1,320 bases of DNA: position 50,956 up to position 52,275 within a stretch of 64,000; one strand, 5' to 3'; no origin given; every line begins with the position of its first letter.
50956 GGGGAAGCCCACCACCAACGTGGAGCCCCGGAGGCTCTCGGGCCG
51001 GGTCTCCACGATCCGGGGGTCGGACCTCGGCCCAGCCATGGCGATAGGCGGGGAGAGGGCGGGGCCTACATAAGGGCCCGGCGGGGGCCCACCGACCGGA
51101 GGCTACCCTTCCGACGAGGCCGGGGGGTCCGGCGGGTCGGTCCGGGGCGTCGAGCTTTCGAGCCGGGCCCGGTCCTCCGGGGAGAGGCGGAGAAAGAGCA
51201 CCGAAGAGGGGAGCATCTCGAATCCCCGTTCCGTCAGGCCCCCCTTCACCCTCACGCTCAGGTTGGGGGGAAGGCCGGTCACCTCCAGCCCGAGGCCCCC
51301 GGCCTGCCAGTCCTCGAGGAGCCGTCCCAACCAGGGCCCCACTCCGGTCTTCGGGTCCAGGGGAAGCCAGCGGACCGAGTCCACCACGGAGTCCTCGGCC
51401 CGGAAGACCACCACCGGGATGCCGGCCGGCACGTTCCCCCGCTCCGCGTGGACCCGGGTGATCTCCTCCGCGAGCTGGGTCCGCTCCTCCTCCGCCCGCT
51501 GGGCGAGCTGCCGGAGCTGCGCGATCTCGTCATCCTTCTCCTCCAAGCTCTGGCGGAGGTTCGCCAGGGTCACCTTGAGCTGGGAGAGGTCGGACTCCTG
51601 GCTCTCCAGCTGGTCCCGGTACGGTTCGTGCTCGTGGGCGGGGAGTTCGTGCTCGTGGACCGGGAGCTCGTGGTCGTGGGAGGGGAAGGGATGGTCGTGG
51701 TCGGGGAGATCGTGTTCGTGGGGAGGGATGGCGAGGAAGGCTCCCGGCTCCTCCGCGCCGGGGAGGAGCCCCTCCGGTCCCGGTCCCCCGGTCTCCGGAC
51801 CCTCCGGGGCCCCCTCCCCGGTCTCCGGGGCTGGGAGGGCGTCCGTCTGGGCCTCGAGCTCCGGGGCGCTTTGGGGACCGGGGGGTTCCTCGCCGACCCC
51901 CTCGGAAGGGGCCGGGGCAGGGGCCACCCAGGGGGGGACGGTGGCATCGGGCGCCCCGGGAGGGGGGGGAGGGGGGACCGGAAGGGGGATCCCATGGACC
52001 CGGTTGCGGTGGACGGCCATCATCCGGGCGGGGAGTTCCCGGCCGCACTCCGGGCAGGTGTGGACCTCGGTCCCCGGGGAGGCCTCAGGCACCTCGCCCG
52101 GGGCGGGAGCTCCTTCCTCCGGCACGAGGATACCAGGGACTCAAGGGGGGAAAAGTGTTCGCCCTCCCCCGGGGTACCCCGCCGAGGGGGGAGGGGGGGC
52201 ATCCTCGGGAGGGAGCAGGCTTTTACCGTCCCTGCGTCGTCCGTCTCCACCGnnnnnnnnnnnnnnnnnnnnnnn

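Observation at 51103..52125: Zn-ribbon protein with tandem H-E/D-H-E/D-L-P histidine repeats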

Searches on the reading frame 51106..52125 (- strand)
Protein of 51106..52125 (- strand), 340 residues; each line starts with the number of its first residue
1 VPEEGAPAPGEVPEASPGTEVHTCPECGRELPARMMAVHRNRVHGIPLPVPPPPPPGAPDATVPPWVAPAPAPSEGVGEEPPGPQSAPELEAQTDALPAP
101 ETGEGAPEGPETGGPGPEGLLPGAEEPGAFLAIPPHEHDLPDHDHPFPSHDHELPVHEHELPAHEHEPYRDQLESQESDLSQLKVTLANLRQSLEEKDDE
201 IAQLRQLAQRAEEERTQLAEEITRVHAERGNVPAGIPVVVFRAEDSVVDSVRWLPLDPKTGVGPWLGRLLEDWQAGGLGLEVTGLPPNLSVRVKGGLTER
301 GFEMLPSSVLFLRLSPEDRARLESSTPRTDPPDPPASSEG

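Call 3: search_protein_families(library=pfam, proteins=[window:51106-52125:-], max_evalue=1)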
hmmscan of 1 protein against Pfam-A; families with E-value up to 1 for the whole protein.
window:51106-52125:- (340 aa): 15 families
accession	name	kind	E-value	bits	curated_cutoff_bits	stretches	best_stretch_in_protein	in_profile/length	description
PF13870.11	CCDC113_CCDC96_CC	-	0.0055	16.9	31.6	1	179-231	85-137/177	CCDC113/CCDC96, coiled-coil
PF02591.20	Zn_ribbon_9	-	0.017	15.7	29.1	1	18-29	20-31/33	C4-type zinc ribbon domain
PF16515.11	HIP1_clath_bdg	-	0.018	15.9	28.8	1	175-230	42-97/99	Clathrin-binding domain of Huntingtin-interacting protein 1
PF05701.16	WEMBL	-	0.021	14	35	1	165-228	301-364/562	Weak chloroplast movement under blue light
PF24319.2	DUF7491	-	0.041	14.5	30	1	172-230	8-66/90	Coiled-coil region of unknown function (DUF7491)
PF24460.1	DUF7575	-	0.067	13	28.5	1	20-31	2-13/28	Domain of unknown function (DUF7575)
PF05667.16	CCDC22_CC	-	0.072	12.7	39.2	1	163-224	197-258/477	CCDC22 protein coiled-coil region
PF20570.3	DUF6779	-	0.087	13.9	28.1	1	160-215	53-108/108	Domain of unknown function (DUF6779)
PF17675.6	APG6_N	-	0.3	12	45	1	170-226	45-101/132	Apg6 coiled-coil region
PF04859.17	DUF641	-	0.33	11.7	27.6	1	167-219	73-125/127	Plant protein of unknown function (DUF641)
PF13851.11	GAS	-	0.39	10.5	32.3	1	163-226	63-126/200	Growth-arrest specific micro-tubule binding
PF10805.13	DUF2730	-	0.41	11.2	24.9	1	177-208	62-93/102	Protein of unknown function (DUF2730)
PF03961.19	FapA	-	0.51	10.3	31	1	167-229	159-219/272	Flagellar Assembly Protein A beta solenoid domain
PF10186.14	ATG14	-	0.52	9.8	33.2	1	172-215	70-117/347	Vacuolar sorting 38 and autophagy-related subunit 14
PF11068.13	YlqD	-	0.68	10.7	27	0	169-228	25-82/131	YlqD protein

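Call 7: find_homologous_proteins(query=window:51106-52125:-, max_evalue=0.001)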
Query window:51106-52125:- (340 aa): 9 proteins with E <= 0.001 among 8000 candidates.
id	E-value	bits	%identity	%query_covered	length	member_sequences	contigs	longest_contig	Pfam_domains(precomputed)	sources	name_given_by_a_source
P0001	1.0e-219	747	100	100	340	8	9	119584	-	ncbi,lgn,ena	-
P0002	3.0e-174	598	82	99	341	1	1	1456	-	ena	-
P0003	1.1e-150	520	76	99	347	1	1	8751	-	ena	-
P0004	2.7e-117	410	80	72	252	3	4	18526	-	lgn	-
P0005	1.8e-104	368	83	62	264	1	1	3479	-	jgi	jgi:hypothetical protein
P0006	1.9e-93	332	56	94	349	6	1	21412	-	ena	-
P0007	2.2e-51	194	34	61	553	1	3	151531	-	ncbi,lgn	-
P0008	4.6e-36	143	41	52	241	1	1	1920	-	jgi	jgi:hypothetical protein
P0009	1.8e-28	118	41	72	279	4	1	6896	-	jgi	jgi:hypothetical protein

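Call 8: search_protein_families(library=ncbifam, proteins=[window:51106-52125:-], max_evalue=1)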
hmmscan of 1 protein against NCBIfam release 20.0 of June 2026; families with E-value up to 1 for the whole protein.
window:51106-52125:- (340 aa): 18 families
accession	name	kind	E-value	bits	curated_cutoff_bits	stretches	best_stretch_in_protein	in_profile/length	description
NF052320.1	Cbp1_fam_LP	subfamily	6.8e-05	22.5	90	1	171-228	109-166/286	Cbp1 family collagen-binding glycoprotein adhesin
TIGR04211.1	SH3_and_anchor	equivalog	0.00049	19.7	65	1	165-231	60-126/198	TIGR04211 family SH3 domain-containing protein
NF045487.1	ASRP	equivalog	0.00083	18.1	300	1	166-230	364-425/593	archaea-specific SMC-related protein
TIGR04523.1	Mplasa_alph_rch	subfamily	0.0021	16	270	1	170-230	537-599/745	helix-rich protein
TIGR02168.1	SMC_prok_B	equivalog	0.0024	15.7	567.35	1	170-228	685-743/1181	chromosome segregation protein SMC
TIGR02169.1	SMC_prok_A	equivalog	0.0042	14.8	729.4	1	164-232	238-307/1165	chromosome segregation protein SMC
NF047516.1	LA_3659_fam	equivalog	0.0071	15.9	36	1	172-227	69-124/221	LA_3659 family protein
NF047514.1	SpiroCoCo_N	equivalog_domain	0.0071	15.9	75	1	172-227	69-124/221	SpiroCoCo family coiled-coil protein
NF041034.1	Rad50_Sulf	equivalog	0.015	13.1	1000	1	166-232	336-404/872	DNA double-strand break repair ATPase Rad50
NF040738.1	nickel_Mua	equivalog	0.022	14.8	75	1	164-226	25-87/185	nickel-binding protein Mua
NF045622.1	Npun_F5560_fam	hypoth_equivalog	0.03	14.4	125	1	164-220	40-96/156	Npun_F5560 family protein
NF003034.1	PRK03918.1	equivalog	0.032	12.2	700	1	157-226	666-734/878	DNA double-strand break repair ATPase Rad50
NF047363.1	Zn_ribbon_CdsZ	equivalog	0.049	13.1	275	1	176-229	28-81/251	zinc ribbon domain regulatory protein CdsZ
TIGR03495.1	phage_LysB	equivalog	0.11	12.8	92.75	1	169-228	31-90/135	Rz-like lysis system protein LysB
NF045497.1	IsobCoAmut_IcmF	equivalog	0.23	9.2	1500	1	155-233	972-1046/1076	fused isobutyryl-CoA mutase/GTPase IcmF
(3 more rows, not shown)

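Call 10: find_encoding_contigs(protein=P0001, flank=8000, max_places=4)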
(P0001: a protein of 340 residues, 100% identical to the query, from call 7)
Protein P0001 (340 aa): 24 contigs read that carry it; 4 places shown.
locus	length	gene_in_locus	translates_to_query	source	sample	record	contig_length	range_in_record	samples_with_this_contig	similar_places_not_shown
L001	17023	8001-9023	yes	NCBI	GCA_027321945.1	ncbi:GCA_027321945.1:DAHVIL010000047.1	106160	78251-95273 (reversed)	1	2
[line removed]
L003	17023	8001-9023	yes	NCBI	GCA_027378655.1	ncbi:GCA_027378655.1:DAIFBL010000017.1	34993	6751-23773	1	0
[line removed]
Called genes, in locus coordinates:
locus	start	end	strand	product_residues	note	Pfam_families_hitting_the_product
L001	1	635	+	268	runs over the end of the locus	PF23023:Anti-Pycsar_Apyc1 (faint), PF00753:Lactamase_B, PF19583:ODP, PF12706:Lactamase_B_2 (weak)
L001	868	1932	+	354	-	PF01546:Peptidase_M20, PF07687:M20_dimer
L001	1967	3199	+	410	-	PF13439:Glyco_transf_4, PF13579:Glyco_trans_4_4, PF20706:GT4-conflict, PF00534:Glycos_transf_1, PF13692:Glyco_trans_1_4, PF13524:Glyco_trans_1_2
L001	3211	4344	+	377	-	PF13439:Glyco_transf_4, PF13579:Glyco_trans_4_4, PF20706:GT4-conflict, PF00534:Glycos_transf_1, PF13524:Glyco_trans_1_2, PF13692:Glyco_trans_1_4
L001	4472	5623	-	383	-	PF00155:Aminotran_1_2, PF00266:Aminotran_5 (faint), PF01041:DegT_DnrJ_EryC1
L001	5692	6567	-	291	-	PF00483:NTP_transferase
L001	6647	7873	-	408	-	PF01370:Epimerase, PF16363:GDP_Man_Dehyd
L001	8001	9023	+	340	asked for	-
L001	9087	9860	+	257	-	PF09754:PAC2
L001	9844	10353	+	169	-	PF00583:Acetyltransf_1, PF13673:Acetyltransf_10, PF13508:Acetyltransf_7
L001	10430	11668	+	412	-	PF00571:CBS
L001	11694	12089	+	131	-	PF01849:NAC, PF19026:UBA_HYPK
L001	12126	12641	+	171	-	PF00293:NUDIX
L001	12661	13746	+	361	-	PF01866:Diphthamide_syn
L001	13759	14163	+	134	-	PF01998:DUF131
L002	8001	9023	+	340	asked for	-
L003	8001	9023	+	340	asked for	-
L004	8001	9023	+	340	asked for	-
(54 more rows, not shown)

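Call 11: find_encoding_contigs(protein=P0007, flank=8000, max_places=3)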
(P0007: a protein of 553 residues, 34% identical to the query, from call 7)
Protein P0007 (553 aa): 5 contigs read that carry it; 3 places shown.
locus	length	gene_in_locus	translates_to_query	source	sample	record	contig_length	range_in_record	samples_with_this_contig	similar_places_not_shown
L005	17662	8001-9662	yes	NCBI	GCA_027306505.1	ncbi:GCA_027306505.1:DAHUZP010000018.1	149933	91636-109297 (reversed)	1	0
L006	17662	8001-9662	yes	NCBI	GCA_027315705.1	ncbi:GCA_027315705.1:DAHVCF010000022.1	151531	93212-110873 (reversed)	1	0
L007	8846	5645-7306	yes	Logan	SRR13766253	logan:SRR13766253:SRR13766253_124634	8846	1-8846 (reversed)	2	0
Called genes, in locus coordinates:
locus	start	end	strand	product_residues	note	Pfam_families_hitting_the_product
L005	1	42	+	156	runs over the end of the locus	-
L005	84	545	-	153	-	-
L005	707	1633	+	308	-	PF19345:MTHFR_2 (weak), PF02219:MTHFR (faint)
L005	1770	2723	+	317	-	PF00005:ABC_tran, PF13304:AAA_21 (weak)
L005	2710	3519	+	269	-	-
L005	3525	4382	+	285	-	PF01061:ABC2_membrane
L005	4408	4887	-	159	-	-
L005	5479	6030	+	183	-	-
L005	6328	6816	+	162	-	PF00011:HSP20, PF17886:ArsA_HSP20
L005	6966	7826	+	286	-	PF01872:RibD_C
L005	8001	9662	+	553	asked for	-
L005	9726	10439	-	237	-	PF13489:Methyltransf_23, PF05175:MTS (weak), PF05891:Methyltransf_PK, PF13847:Methyltransf_31, PF08241:Methyltransf_11, PF08242:Methyltransf_12, PF13649:Methyltransf_25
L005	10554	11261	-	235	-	PF01988:VIT1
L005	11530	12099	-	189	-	PF03459:TOBE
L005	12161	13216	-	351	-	PF00005:ABC_tran, PF13304:AAA_21 (weak)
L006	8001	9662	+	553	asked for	-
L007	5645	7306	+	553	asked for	-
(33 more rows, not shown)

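Call 17: find_encoding_contigs(protein=P0006, flank=8000, max_places=2)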
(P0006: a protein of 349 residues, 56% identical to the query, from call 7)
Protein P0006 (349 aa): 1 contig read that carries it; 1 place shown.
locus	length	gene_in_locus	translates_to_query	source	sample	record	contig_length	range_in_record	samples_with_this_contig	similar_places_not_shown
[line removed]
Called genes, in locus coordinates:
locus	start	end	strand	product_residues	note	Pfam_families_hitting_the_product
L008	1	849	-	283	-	?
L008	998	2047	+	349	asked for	-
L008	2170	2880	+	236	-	PF09754:PAC2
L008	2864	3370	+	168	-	PF00583:Acetyltransf_1, PF13673:Acetyltransf_10, PF13508:Acetyltransf_7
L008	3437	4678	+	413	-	PF00571:CBS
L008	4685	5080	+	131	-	PF01849:NAC, PF19026:UBA_HYPK (weak)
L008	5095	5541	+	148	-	PF00293:NUDIX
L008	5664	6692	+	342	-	PF01866:Diphthamide_syn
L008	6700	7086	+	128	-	PF01998:DUF131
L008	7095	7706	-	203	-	PF01174:SNO, PF07685:GATase_3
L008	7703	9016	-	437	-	PF00368:HMG-CoA_red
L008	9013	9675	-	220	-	PF01025:GrpE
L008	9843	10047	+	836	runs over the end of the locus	PF02518:HATPase_c, PF00204:DNA_gyraseB, PF14890:Intein_splicing, PF01751:Toprim, PF00986:DNA_gyraseB_C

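Call 18: find_encoding_contigs(protein=P0009, flank=8000, max_places=2)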
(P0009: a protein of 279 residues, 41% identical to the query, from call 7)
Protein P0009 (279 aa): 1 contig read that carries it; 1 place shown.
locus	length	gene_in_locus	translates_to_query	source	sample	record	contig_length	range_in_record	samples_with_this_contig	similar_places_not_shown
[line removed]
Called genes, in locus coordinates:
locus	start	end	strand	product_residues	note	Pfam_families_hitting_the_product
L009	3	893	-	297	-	?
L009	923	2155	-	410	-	PF01370:Epimerase, PF16363:GDP_Man_Dehyd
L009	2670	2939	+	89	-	PF02597:ThiS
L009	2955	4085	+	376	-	PF02012:BNR (faint), PF15902:Sortilin-Vps10 (weak)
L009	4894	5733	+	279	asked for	-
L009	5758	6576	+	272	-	PF09754:PAC2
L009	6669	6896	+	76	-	?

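Call 24: find_related_loci(query=A1, collection=genome_contigs, flank=8000)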
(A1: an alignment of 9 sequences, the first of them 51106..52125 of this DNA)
Query A1 (340 aa) in genome_contigs; peptide patterns used: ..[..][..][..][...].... (x = any residue, [..] = any of these).
13 stretches matched a pattern; 6 encode a relative of the query (tblastn E <= 1e-3); 6 distinct loci.
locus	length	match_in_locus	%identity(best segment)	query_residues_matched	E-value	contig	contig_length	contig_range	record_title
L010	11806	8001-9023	77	1-340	5e-152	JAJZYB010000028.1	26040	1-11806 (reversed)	MAG: Thermoplasmata archaeon isolate TL1-5.bin109 NODE_2126_length_26040_cov_2.251418, whole genome shotgun sequence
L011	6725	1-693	55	68-322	6e-67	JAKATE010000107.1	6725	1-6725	MAG: Thermoplasmata archaeon isolate YP2.bin30 NODE_10369_length_6725_cov_1.822370, whole genome shotgun sequence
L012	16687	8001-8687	34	133-340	4e-42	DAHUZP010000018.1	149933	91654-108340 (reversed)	MAG TPA_asm: Thermoplasmata archaeon isolate clean282 k141_866091, whole genome shotgun sequence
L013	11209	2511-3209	33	136-333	3e-39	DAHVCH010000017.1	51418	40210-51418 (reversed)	MAG TPA_asm: Thermoplasmata archaeon isolate clean3262 NODE_17_length_51418_cov_4.861651, whole genome shotgun sequence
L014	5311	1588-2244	37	136-333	2e-37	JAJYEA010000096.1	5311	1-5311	MAG: Thermoplasmata archaeon isolate DBS1-1.bin134 NODE_30795_length_5311_cov_1.605324, whole genome shotgun sequence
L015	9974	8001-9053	35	13-322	2e-36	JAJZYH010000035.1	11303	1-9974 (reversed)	MAG: Thermoplasmata archaeon isolate TL1-5.bin18 NODE_7584_length_11303_cov_26.087688, whole genome shotgun sequence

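Call 25: predict_structure(alignment_id=A1)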
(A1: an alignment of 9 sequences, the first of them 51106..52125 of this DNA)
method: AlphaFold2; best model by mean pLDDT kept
length: 340 residues; sequences in the alignment: 9
mean_pLDDT: 68.5   pTM: 0.33
mean pLDDT of the five models: 68.5, 67.9, 67.7, 61.8, 56.7
residues with pLDDT >= 90: 72; 70-90: 115; 50-70: 48; < 50: 105
segments of 3 or more residues with pLDDT < 50: 1-17, 69-134, 160-162, 328-340
pLDDT, mean of each block of 10 residues (from residue 1): 40 46 91 90 87 70 57 40 36 33 33 33 37 49 57 51 65 94 97 98 98 97 87 80 83 82 85 84 83 76 82 86 59 43
secondary structure, 60 per line:
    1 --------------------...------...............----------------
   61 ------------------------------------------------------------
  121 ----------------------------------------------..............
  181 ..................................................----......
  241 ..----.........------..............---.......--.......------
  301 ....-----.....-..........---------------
elements in order: E21-23 E30-32 H33-44 H167-230 E235-242 E247-255 H262-275 E279-285 E288-294 E301-304 E310-314 H316-325

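Call 74: list_cluster_members(proteins=[P0001, P0007, P0006, P0004])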
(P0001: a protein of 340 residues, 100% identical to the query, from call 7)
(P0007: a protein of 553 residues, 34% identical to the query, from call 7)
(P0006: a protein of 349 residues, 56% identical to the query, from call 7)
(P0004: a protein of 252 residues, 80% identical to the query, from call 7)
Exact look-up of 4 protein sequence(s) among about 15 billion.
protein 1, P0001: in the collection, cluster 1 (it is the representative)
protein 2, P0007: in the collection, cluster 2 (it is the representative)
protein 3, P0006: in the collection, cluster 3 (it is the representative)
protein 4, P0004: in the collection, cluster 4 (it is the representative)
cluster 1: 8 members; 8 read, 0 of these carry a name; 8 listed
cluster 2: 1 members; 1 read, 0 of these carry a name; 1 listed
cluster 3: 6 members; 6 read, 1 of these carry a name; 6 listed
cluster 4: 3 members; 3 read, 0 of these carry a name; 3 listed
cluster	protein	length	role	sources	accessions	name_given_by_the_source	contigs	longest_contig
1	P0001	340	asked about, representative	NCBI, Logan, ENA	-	-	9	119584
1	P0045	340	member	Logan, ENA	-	-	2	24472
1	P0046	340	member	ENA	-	-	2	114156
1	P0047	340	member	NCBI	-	-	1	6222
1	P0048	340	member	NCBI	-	-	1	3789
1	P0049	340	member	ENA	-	-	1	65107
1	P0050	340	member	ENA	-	-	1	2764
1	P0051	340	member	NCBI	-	-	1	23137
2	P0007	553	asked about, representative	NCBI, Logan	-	-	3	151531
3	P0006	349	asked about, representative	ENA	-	-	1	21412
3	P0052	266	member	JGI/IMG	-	hypothetical protein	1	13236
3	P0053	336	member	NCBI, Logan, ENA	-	-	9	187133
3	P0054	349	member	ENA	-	-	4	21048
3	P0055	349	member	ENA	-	-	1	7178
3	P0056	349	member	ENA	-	-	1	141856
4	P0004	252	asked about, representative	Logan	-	-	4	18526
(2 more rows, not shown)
